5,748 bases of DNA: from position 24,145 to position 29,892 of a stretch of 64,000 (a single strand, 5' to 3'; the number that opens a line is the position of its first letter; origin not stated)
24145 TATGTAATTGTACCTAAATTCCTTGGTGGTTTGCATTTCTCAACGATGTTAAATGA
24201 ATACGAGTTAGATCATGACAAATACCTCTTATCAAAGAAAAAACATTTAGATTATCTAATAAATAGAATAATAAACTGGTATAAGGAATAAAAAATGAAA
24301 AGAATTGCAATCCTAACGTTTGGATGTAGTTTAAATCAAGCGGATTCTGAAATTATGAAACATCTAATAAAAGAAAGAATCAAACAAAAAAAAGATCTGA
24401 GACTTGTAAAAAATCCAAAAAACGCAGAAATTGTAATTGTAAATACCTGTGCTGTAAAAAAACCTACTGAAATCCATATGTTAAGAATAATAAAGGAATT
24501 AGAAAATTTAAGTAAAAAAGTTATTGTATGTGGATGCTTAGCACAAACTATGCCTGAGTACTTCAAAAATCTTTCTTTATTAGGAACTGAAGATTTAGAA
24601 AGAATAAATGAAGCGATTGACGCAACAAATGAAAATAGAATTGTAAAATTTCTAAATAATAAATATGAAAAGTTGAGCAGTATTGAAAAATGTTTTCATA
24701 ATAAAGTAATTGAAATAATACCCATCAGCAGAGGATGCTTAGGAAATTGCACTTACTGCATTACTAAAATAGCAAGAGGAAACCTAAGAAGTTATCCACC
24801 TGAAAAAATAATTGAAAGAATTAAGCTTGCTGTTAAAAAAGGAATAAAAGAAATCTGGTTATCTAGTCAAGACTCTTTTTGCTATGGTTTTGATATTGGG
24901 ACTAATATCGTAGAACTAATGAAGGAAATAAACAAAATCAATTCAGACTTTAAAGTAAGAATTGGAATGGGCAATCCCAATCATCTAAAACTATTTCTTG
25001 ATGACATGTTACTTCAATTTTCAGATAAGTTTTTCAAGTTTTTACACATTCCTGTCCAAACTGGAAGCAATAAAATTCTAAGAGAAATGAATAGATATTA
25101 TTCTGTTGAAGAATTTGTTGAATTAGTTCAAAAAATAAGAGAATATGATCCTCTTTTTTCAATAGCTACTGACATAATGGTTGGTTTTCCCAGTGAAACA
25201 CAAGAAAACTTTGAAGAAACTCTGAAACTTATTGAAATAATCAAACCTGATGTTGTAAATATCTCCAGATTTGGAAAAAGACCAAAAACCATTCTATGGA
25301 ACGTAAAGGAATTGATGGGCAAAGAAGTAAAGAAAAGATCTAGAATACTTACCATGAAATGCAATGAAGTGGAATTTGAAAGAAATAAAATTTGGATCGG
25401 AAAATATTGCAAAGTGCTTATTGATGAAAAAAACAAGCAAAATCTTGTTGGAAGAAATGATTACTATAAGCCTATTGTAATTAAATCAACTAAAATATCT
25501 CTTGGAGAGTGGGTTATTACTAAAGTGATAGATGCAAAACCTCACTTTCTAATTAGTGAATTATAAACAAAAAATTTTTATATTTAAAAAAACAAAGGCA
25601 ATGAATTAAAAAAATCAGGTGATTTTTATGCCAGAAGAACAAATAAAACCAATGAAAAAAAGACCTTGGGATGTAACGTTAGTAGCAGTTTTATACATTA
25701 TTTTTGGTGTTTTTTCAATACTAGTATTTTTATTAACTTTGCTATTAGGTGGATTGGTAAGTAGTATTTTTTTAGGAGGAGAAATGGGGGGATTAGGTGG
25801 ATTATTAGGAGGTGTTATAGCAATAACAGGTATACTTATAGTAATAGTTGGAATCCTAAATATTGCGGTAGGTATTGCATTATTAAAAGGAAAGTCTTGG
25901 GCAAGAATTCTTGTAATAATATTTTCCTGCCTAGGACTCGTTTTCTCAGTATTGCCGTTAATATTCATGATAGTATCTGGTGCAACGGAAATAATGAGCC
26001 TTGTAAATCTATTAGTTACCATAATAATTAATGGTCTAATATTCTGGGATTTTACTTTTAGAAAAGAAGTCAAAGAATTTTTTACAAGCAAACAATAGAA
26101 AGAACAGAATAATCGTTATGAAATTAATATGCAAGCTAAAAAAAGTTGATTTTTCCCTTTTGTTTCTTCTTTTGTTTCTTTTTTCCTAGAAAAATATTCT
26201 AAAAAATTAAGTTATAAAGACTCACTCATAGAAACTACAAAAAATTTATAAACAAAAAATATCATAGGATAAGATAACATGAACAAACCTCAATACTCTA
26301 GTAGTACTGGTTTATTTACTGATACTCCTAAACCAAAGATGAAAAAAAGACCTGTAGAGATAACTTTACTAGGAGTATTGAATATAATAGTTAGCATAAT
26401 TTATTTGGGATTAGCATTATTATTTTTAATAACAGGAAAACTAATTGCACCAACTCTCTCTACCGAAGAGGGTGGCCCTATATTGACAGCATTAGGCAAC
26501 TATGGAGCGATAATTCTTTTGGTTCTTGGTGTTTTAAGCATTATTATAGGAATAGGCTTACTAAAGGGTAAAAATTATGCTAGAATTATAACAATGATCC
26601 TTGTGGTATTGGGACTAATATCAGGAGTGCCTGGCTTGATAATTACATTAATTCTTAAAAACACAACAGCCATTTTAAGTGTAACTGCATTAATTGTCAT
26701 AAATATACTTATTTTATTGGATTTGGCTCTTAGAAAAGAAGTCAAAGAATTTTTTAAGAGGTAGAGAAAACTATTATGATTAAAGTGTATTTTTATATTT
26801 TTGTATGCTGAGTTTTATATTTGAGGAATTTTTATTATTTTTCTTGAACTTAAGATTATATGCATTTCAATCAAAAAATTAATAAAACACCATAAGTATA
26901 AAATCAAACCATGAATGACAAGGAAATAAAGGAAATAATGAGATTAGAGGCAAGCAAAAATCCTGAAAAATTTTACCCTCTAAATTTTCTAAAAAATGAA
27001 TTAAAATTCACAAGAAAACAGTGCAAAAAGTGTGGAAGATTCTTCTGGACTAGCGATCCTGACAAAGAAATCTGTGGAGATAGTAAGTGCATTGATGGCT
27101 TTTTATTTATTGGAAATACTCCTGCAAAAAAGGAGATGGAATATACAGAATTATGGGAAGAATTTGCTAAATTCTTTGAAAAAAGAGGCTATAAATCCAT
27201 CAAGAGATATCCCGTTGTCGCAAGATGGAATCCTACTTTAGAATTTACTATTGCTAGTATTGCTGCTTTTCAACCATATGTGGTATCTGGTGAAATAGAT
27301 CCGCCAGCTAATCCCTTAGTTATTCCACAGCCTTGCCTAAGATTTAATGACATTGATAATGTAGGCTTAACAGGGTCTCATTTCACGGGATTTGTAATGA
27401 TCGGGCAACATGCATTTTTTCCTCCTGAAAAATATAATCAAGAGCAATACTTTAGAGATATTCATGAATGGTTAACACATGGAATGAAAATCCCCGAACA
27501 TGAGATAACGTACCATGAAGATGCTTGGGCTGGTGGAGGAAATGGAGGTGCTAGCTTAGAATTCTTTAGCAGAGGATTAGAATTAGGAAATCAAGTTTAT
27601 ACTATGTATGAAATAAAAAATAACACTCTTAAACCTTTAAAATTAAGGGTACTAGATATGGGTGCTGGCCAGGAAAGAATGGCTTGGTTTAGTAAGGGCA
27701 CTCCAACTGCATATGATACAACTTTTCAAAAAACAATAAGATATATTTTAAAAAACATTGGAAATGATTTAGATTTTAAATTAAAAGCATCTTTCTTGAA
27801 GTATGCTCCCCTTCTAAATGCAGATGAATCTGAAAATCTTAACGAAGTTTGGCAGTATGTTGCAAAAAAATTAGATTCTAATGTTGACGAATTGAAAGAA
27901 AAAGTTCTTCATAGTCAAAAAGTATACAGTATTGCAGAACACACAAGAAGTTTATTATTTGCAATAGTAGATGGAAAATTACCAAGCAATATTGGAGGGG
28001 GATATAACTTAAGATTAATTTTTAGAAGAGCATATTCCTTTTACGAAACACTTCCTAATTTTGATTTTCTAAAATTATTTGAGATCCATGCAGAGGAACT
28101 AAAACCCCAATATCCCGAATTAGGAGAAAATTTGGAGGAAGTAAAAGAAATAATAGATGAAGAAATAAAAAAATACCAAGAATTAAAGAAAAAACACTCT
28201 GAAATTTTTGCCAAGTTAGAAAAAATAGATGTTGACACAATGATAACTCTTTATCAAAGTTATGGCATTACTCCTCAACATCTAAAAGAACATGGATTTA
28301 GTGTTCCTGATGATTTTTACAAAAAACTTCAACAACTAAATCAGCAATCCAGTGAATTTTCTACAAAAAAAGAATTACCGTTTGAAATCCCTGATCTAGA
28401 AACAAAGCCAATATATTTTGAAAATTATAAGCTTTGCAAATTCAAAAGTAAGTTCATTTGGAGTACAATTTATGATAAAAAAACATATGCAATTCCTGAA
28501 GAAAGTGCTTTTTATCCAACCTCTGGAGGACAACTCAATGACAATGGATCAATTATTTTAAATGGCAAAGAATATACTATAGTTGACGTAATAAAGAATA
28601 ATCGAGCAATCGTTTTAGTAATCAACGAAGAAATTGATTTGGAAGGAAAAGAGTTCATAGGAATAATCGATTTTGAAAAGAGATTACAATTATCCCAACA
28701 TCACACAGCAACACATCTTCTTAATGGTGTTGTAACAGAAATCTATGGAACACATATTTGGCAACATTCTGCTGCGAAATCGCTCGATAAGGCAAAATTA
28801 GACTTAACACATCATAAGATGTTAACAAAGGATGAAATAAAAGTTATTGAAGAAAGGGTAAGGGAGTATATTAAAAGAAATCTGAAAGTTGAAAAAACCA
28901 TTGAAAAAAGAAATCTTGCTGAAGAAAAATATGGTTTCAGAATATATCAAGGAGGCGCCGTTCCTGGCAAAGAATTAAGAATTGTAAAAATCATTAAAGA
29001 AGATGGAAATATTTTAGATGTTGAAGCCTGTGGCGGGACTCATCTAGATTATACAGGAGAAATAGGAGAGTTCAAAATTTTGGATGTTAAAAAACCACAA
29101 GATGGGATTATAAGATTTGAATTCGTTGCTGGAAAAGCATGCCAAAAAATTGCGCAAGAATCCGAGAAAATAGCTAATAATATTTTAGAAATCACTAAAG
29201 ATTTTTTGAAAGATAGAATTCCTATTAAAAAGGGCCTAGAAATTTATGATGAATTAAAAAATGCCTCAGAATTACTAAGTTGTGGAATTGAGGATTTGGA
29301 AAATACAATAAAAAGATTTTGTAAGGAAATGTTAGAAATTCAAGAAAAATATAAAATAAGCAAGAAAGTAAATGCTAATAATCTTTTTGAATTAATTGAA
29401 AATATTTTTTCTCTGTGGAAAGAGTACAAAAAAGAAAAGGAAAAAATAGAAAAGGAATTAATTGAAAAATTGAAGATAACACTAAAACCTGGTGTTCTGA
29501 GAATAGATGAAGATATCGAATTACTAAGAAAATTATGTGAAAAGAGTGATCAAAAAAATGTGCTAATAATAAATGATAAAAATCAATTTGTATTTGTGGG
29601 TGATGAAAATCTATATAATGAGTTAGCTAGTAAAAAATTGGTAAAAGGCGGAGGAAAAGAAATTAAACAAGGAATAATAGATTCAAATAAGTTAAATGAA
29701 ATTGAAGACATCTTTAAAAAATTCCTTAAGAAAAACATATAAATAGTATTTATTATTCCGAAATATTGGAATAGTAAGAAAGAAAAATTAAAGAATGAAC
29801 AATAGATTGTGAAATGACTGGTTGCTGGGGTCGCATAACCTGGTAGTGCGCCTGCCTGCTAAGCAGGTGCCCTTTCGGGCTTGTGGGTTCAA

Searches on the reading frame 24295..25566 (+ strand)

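Call 80: search_protein_families(library=pfam, proteins=[window:24295-25566:+], max_evalue=0.00001)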
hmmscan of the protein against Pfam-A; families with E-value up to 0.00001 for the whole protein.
window:24295-25566:+ (423 aa): 3 families
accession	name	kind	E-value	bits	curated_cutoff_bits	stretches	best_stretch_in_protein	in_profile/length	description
PF04055.27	Radical_SAM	-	1.2e-26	94.3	29.5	1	142-313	1-166/166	Radical SAM superfamily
PF00919.26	UPF0004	-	1.2e-19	70.6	27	1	3-91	1-87/98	Uncharacterized protein family UPF0004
PF01938.26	TRAM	-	2.6e-06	27.6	21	1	369-423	5-60/61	TRAM domain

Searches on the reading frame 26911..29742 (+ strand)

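Call 68: search_protein_families(library=pfam, proteins=[window:26911-29742:+], max_evalue=0.0001)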
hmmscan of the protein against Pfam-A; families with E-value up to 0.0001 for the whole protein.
window:26911-29742:+ (943 aa): 2 families
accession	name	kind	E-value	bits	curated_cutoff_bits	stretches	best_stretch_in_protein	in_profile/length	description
PF01411.24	tRNA-synt_2c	-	2.1e-71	241.6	30.3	1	81-574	2-534/552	tRNA synthetases class II (A)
PF07973.19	tRNA_SAD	-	1.6e-11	44.5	24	1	689-737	1-44/44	Threonyl and Alanyl tRNA synthetase second additional domain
